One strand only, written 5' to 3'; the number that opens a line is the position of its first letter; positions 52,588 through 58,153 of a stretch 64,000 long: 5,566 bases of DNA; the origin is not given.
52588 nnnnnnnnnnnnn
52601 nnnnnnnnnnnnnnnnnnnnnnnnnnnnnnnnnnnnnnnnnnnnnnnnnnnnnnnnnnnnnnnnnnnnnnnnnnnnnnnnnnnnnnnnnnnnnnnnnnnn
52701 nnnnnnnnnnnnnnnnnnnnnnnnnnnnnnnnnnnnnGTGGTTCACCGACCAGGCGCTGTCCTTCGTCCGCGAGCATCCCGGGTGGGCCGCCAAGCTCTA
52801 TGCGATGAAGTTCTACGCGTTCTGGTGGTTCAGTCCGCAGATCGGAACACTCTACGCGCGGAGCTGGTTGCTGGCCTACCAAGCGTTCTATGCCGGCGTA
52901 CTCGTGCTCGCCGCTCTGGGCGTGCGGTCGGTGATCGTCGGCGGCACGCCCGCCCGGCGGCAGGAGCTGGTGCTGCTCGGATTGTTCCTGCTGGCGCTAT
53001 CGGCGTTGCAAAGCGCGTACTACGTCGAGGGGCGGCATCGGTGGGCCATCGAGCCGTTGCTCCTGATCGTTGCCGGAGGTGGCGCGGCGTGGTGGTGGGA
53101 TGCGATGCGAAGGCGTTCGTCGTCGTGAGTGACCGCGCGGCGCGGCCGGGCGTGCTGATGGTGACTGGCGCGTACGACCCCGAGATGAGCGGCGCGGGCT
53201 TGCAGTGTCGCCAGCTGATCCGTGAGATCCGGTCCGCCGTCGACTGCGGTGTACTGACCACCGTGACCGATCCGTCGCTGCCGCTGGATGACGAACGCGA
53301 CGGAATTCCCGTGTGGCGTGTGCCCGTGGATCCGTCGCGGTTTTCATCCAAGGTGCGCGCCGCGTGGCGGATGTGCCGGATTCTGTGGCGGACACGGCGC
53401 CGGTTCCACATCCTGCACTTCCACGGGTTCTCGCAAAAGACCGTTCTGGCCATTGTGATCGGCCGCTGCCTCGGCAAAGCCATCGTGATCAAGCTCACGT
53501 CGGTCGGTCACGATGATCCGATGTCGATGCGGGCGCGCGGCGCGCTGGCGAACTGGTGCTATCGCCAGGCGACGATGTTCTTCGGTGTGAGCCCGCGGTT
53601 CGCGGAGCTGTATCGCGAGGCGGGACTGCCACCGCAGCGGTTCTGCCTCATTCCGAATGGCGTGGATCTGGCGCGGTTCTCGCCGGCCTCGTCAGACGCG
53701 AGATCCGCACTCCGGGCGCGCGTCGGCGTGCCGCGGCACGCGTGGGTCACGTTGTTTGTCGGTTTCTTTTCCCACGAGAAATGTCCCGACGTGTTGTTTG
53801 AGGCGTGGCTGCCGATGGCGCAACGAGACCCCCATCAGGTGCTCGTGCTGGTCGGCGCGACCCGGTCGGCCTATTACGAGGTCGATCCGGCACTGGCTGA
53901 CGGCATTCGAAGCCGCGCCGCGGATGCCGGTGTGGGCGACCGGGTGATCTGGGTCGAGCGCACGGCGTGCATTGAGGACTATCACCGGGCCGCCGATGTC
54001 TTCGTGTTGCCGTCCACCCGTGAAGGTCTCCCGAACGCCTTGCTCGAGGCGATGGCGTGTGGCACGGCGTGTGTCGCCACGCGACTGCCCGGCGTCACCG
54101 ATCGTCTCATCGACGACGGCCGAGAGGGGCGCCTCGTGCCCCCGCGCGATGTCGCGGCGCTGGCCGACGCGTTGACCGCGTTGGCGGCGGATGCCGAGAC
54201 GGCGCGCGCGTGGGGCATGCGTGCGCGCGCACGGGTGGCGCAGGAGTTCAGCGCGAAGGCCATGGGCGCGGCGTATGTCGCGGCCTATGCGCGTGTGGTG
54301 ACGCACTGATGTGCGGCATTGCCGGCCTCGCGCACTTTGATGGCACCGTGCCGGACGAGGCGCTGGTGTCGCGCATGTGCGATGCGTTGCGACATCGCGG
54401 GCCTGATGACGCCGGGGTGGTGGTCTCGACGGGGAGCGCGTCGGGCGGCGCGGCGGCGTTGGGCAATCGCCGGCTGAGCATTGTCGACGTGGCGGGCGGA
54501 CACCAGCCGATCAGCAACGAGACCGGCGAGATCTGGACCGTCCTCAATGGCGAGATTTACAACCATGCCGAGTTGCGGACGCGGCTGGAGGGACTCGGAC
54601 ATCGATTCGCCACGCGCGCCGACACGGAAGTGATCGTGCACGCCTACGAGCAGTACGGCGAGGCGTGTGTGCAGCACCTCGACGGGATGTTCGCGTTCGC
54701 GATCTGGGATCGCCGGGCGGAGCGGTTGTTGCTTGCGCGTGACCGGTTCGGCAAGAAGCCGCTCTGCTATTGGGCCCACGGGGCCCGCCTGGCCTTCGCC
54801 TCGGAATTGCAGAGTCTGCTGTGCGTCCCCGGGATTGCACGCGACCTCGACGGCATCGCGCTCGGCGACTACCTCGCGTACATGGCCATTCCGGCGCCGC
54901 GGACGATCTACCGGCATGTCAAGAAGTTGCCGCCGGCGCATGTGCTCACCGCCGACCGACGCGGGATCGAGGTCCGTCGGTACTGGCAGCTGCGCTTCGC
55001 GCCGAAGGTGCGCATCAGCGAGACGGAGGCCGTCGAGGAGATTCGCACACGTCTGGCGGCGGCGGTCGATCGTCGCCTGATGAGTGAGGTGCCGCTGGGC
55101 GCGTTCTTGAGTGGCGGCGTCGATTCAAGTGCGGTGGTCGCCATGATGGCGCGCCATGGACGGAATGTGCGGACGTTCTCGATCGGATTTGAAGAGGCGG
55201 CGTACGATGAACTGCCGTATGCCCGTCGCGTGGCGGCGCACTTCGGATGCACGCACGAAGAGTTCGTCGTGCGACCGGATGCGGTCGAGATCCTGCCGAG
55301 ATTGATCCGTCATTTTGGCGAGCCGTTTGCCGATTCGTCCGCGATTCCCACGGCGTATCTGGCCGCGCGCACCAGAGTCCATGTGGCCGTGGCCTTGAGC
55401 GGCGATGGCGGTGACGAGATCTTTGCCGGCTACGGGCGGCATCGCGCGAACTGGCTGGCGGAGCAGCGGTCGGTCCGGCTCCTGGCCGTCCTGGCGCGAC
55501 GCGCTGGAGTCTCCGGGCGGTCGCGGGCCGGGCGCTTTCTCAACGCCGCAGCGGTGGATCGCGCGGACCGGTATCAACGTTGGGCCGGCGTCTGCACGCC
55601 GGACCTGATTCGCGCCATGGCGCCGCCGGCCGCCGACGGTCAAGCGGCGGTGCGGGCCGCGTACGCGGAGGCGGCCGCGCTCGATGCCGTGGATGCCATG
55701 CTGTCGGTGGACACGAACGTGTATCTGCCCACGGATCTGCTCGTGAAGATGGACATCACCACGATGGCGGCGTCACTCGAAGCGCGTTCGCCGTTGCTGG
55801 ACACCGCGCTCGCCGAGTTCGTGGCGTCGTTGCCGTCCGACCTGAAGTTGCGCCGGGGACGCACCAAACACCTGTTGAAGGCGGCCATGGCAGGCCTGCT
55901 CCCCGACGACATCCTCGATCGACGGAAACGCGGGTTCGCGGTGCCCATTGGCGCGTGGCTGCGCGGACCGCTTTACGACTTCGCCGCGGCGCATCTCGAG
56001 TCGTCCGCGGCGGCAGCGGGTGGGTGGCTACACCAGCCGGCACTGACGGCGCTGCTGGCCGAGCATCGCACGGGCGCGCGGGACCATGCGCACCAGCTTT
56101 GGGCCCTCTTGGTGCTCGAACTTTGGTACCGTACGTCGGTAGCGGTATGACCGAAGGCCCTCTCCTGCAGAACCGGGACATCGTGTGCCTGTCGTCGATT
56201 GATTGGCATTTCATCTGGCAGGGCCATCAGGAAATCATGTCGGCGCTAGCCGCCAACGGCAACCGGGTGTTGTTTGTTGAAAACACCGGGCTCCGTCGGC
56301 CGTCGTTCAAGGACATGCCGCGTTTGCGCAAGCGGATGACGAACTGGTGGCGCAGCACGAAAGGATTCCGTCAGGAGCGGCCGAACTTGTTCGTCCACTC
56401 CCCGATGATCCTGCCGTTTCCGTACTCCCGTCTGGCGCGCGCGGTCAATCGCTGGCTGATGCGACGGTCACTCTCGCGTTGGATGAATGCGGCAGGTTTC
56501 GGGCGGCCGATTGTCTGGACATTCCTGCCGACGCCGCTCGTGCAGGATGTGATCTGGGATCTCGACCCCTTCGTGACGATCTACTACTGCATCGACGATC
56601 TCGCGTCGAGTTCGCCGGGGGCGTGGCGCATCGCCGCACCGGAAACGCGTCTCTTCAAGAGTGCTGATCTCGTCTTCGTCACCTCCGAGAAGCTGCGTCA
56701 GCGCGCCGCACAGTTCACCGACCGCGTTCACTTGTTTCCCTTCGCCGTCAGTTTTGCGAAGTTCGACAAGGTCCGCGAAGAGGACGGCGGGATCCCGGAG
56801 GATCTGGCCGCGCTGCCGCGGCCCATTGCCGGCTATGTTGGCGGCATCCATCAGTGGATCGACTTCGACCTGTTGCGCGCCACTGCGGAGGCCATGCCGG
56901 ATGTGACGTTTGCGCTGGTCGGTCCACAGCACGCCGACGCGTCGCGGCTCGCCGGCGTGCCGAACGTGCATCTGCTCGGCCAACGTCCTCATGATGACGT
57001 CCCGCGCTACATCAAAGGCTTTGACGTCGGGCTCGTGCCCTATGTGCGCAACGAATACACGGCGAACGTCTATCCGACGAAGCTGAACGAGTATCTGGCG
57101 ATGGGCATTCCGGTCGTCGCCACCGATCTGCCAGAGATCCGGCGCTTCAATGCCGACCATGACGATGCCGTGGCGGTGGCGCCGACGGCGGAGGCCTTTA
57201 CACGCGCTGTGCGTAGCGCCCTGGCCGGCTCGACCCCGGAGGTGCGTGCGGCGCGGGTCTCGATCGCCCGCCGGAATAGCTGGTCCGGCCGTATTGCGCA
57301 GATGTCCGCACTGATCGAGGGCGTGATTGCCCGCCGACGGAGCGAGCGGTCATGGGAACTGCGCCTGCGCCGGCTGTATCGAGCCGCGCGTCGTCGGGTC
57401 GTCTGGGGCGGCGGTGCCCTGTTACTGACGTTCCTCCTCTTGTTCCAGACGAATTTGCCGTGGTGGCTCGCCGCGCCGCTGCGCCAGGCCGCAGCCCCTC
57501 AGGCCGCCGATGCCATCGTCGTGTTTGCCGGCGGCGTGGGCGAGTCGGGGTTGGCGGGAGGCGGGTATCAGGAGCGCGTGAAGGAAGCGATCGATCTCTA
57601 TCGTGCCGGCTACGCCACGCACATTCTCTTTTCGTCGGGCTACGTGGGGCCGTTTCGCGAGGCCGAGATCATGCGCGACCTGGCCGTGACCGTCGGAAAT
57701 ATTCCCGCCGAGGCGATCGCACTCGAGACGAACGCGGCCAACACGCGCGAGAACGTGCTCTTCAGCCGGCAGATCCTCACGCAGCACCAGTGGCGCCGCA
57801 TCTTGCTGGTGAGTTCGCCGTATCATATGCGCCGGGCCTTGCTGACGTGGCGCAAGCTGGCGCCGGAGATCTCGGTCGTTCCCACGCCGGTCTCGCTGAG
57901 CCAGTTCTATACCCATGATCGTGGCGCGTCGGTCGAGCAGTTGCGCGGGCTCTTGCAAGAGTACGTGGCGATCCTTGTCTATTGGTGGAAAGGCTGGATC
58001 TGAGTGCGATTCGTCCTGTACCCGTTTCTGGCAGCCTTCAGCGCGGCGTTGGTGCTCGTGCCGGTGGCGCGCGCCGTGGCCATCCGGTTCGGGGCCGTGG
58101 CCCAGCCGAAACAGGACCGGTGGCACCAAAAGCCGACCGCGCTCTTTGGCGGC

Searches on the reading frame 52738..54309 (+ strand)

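Call 71: search_protein_families(library=pfam, proteins=[window:52738-54309:+], max_evalue=0.0001)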
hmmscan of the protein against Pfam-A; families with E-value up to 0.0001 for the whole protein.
window:52738-54309:+ (523 aa): 6 families
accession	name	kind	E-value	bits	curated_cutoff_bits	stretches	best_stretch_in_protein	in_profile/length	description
PF13692.12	Glyco_trans_1_4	-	9.7e-30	104.1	27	1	338-485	4-142/142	Glycosyl transferases group 1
PF00534.26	Glycos_transf_1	-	3.5e-29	102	26.4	1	325-498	5-171/172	Glycosyl transferases group 1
PF13579.12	Glyco_trans_4_4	-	2.3e-17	64.2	29.7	1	152-308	2-158/158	Glycosyl transferase 4-like domain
PF13439.12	Glyco_transf_4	-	3.7e-13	50.3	28.5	1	151-313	2-170/170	Glycosyltransferase Family 4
PF13524.12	Glyco_trans_1_2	-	1.5e-06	28.6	25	1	428-508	60-137/144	Glycosyl transferase-like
PF20706.3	GT4-conflict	-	6.1e-05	22.6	26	0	365-505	231-377/385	Family 4 Glycosyltransferase in conflict systems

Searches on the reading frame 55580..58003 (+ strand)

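Call 71: search_protein_families(library=pfam, proteins=[window:55580-58003:+], max_evalue=0.0001)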
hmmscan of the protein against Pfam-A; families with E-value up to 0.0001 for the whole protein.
window:55580-58003:+ (807 aa): 4 families
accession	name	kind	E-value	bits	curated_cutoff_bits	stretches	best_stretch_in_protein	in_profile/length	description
PF02698.23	DUF218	-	4e-28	98.4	27.6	1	644-797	1-133/133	DUF218 domain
PF13692.12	Glyco_trans_1_4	-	4.6e-15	56.5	27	1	415-548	2-140/142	Glycosyl transferases group 1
PF00534.26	Glycos_transf_1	-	1.2e-09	38.4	26.4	1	440-556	46-162/172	Glycosyl transferases group 1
PF13524.12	Glyco_trans_1_2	-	3.9e-08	33.8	25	1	432-575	6-142/144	Glycosyl transferase-like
